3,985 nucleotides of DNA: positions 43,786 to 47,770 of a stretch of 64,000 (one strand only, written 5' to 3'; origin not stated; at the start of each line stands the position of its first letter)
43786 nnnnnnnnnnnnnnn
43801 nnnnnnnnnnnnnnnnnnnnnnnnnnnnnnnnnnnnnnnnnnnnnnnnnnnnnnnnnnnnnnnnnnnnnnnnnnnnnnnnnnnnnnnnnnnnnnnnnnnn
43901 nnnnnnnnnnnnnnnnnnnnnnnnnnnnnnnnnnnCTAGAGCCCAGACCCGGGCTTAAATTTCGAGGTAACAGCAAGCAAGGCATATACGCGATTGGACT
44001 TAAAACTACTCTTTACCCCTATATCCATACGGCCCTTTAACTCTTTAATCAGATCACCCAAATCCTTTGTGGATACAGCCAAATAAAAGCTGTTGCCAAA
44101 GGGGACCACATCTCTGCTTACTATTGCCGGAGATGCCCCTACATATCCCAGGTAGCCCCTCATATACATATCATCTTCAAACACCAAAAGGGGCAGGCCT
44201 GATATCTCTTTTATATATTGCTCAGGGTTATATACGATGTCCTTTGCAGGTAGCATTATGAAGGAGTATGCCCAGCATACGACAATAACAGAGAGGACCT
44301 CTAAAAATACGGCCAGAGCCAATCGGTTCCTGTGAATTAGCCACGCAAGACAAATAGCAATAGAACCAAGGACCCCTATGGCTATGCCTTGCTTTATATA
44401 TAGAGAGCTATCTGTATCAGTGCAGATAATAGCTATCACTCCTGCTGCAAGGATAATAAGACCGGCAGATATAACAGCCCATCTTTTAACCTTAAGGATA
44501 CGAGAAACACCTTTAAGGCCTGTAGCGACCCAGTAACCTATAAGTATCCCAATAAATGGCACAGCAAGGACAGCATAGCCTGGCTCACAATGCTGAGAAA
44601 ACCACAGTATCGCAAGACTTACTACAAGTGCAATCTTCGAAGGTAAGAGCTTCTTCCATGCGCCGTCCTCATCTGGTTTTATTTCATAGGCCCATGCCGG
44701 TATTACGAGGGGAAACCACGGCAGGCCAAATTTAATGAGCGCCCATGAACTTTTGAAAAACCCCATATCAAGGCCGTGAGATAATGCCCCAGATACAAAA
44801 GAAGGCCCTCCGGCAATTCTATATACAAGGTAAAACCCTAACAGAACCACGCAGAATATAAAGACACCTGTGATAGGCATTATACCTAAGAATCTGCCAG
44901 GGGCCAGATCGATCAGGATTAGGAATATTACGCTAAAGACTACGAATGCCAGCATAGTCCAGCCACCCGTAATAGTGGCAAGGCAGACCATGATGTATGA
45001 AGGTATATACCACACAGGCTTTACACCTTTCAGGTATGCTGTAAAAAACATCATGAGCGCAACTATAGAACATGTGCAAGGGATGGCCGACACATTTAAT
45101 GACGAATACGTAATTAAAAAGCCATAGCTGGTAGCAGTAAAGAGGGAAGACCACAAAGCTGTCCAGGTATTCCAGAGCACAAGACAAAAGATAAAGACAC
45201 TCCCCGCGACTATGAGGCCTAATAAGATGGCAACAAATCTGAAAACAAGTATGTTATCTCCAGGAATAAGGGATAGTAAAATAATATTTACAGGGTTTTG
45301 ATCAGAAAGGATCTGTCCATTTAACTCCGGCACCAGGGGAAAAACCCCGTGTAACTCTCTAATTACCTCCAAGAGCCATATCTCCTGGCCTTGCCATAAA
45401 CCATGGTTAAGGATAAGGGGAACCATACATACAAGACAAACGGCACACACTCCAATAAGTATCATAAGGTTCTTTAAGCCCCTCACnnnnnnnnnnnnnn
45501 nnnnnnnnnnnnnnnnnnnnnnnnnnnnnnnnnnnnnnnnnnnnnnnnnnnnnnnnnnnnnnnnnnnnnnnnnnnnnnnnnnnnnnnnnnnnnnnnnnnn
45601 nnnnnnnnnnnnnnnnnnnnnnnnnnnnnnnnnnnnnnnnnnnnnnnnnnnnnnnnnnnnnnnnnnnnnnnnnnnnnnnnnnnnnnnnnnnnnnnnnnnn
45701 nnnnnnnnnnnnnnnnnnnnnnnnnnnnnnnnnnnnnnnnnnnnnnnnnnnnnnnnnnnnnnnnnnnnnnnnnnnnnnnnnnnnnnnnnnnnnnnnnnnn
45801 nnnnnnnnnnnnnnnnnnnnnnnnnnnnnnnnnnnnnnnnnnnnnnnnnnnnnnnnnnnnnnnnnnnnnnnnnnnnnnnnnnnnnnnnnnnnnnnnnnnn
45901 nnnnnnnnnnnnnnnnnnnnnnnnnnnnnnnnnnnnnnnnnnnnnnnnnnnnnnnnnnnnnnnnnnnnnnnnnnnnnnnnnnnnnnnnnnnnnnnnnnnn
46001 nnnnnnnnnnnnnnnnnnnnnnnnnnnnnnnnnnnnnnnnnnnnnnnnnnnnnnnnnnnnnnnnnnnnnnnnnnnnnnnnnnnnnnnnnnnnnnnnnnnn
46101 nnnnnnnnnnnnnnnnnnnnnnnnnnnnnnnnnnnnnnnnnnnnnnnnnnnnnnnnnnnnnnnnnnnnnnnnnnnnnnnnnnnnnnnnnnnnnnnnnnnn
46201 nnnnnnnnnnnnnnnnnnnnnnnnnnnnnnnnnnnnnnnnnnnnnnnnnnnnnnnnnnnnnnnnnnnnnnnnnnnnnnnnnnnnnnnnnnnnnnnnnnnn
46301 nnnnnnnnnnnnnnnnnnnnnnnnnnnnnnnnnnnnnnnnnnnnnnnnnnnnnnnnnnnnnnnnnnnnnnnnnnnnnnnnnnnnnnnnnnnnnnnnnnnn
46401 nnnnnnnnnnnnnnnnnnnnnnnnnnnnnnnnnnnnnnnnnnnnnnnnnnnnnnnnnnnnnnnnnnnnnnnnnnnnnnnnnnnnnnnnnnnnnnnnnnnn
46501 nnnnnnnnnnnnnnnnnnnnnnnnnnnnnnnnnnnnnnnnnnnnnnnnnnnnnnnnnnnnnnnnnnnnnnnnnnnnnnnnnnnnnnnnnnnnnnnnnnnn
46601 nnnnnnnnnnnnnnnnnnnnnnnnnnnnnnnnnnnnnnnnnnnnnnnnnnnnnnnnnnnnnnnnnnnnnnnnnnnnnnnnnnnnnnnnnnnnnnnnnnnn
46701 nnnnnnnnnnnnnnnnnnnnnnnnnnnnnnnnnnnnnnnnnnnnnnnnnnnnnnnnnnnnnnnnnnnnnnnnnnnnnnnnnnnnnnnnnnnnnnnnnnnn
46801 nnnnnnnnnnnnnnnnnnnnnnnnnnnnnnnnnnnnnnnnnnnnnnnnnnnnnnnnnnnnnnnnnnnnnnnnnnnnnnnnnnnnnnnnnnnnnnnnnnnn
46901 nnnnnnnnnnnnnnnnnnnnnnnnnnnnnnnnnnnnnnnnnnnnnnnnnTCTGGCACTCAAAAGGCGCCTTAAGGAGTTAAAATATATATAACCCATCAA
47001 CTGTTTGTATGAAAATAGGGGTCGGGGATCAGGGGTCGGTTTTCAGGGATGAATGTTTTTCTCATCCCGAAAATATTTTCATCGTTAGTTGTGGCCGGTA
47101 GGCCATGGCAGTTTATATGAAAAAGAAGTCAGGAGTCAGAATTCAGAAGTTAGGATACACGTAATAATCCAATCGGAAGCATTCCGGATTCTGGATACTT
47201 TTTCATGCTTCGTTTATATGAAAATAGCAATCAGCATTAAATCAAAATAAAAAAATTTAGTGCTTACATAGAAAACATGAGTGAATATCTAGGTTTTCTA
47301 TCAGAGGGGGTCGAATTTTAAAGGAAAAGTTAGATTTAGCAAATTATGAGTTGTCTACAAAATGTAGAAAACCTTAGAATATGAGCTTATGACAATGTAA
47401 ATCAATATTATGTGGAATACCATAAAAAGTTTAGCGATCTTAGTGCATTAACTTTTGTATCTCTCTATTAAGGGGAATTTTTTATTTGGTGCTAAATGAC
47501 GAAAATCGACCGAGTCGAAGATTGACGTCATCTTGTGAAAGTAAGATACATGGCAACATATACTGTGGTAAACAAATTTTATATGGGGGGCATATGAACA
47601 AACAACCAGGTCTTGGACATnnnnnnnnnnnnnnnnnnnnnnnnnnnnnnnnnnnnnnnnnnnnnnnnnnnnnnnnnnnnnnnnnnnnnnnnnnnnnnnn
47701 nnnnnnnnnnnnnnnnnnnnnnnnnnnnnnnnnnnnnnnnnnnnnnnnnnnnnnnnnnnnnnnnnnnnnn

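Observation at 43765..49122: Inverted ~170-bp family-B repeats bracket the 5-kb rph-rdgB-dnaA segment, each abutting a stop codon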

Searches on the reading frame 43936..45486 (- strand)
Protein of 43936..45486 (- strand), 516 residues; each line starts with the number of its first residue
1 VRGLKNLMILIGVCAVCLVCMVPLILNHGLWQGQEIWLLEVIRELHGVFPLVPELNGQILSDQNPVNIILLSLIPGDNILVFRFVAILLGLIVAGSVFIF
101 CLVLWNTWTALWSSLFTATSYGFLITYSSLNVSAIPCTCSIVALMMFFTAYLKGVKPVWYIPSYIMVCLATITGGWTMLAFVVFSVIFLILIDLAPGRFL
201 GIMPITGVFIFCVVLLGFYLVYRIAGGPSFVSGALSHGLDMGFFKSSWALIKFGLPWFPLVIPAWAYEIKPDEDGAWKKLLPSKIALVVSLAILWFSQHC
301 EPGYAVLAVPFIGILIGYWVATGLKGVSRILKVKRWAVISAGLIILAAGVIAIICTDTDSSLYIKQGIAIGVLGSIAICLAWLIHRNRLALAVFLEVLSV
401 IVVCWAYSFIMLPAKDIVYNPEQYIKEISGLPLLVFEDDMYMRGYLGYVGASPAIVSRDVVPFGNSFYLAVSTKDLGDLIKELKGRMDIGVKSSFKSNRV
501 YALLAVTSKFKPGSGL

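Call 9: search_protein_families(library=pfam, proteins=[window:43936-45486:-])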
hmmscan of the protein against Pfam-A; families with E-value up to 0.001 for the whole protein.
window:43936-45486:- (516 aa): 1 family
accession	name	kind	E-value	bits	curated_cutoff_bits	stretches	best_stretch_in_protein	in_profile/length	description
PF06066.16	SepZ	-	0.00041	21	27.3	0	325-377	36-88/99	SepZ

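Call 43: find_homologous_proteins(query=window:43936-45486:-, max_evalue=1e-20)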
Query window:43936-45486:- (516 aa): 5 proteins with E <= 1e-20 among 8000 candidates.
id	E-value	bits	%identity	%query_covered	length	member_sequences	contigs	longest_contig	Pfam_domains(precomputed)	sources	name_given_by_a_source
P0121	0.0e+0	1070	94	100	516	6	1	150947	-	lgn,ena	-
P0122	0.0e+0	1048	93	99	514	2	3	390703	-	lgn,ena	-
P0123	5.2e-146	506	47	97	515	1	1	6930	-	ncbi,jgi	jgi:hypothetical protein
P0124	2.9e-116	408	41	98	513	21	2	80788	-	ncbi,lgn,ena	-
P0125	1.2e-99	353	38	98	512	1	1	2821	-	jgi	-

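Call 44: find_encoding_contigs(protein=P0121, flank=10000, max_places=4)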
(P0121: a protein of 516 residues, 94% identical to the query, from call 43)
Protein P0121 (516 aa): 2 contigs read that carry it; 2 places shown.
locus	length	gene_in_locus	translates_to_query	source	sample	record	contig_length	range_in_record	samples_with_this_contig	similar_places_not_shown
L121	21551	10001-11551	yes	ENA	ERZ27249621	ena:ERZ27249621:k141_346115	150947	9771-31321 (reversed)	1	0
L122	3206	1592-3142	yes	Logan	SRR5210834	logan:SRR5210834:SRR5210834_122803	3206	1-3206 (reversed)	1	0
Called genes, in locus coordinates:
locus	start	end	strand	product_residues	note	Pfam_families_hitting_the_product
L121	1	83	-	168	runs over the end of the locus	-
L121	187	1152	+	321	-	PF01075:Glyco_transf_9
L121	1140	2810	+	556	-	PF00535:Glycos_transf_2, PF13641:Glyco_tranf_2_3 (weak), PF13632:Glyco_trans_2_3 (weak), PF06293:Kdo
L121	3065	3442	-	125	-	PF07009:NusG_II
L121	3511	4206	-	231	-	PF01694:Rhomboid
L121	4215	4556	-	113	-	PF00190:Cupin_1 (weak), PF02311:AraC_binding, PF07883:Cupin_2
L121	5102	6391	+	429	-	PF04055:Radical_SAM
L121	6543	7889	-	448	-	PF00308:Bac_DnaA, PF00004:AAA (weak), PF22688:Hda_lid (faint), PF08299:Bac_DnaA_C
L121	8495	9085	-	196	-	PF01725:Ham1p_like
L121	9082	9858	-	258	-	PF01138:RNase_PH, PF03725:RNase_PH_C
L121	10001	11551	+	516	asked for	-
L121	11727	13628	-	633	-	PF13432:TPR_16 (faint), PF13431:TPR_17 (faint), PF24575:TPR_Slam (faint), PF13174:TPR_6 (faint), PF13424:TPR_12 (faint), PF13428:TPR_14 (faint), PF14559:TPR_19 (faint), PF00515:TPR_1 (weak), +5 more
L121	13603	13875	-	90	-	PF00226:DnaJ (weak)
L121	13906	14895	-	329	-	PF13487:HD_5, PF01966:HD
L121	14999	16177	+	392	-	PF00155:Aminotran_1_2, PF01041:DegT_DnrJ_EryC1 (weak)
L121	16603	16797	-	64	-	PF11127:YgaP-like_TM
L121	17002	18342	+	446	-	PF04389:Peptidase_M28, PF01546:Peptidase_M20, PF07687:M20_dimer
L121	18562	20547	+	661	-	PF00999:Na_H_Exchanger, PF02254:TrkA_N, PF02080:TrkA_C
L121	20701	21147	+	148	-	PF03091:CutA1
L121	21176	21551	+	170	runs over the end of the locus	PF01965:DJ-1_PfpI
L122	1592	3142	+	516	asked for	-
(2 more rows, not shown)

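Call 45: find_encoding_contigs(protein=P0122, flank=10000, max_places=4)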
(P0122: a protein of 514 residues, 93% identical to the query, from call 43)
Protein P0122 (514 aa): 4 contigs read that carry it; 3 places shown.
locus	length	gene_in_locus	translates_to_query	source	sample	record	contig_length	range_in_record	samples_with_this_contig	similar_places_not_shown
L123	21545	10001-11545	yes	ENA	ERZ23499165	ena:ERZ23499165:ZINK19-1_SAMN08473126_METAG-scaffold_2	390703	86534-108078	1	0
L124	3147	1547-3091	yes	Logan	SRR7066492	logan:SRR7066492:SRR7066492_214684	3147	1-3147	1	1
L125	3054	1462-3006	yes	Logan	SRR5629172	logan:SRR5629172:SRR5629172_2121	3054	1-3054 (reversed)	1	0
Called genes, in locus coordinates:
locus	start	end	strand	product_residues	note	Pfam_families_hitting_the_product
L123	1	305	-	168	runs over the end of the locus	-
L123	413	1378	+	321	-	PF01075:Glyco_transf_9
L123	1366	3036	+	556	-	PF00535:Glycos_transf_2, PF13641:Glyco_tranf_2_3, PF13632:Glyco_trans_2_3, PF06293:Kdo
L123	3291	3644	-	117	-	PF07009:NusG_II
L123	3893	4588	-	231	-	PF01694:Rhomboid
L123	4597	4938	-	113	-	PF02311:AraC_binding, PF07883:Cupin_2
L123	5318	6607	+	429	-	PF04055:Radical_SAM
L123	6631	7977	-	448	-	PF00308:Bac_DnaA, PF00004:AAA (weak), PF22688:Hda_lid (faint), PF08299:Bac_DnaA_C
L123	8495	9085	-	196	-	PF01725:Ham1p_like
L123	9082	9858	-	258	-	PF01138:RNase_PH, PF03725:RNase_PH_C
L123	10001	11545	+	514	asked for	-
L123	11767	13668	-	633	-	PF13432:TPR_16 (faint), PF13424:TPR_12 (faint), PF13428:TPR_14 (faint), PF14559:TPR_19 (faint), PF07719:TPR_2 (faint), PF13181:TPR_8 (faint), PF13431:TPR_17 (faint), PF00515:TPR_1 (weak), +3 more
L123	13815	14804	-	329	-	PF13487:HD_5, PF01966:HD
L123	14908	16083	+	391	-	PF00155:Aminotran_1_2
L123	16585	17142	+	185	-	PF04191:PEMT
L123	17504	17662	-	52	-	-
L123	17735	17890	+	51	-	PF01980:TrmO_N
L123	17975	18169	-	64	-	PF11127:YgaP-like_TM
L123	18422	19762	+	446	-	PF04389:Peptidase_M28, PF01546:Peptidase_M20, PF07687:M20_dimer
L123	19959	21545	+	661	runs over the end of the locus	PF00999:Na_H_Exchanger, PF02254:TrkA_N, PF02080:TrkA_C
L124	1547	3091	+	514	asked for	-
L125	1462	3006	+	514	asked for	-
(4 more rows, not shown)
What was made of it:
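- On Integron attC site: The flanking genes are syntenic housekeeping genes (calls 44, 45).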

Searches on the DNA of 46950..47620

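Call 68: search_rna_families(source=window, start=46950, end=47620, threshold=evalue, max_evalue=10)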
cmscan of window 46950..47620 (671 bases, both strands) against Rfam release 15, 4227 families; matches with E-value up to 10: 3.
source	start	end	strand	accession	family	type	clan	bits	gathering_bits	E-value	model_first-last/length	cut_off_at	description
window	47187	47243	-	RF00187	SNORD102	Gene; snRNA; snoRNA; CD-box;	-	22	47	0.78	1-72/72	no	Small nucleolar RNA SNORD102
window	47444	47505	+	RF00436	UnaL2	Cis-reg;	-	18.8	55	1.1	1-54/54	no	UnaL2 LINE 3' element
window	47594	47615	+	RF00617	cHP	Cis-reg;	CL00129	15.7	40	2.2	1-45/45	no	Flavivirus capsid hairpin cHP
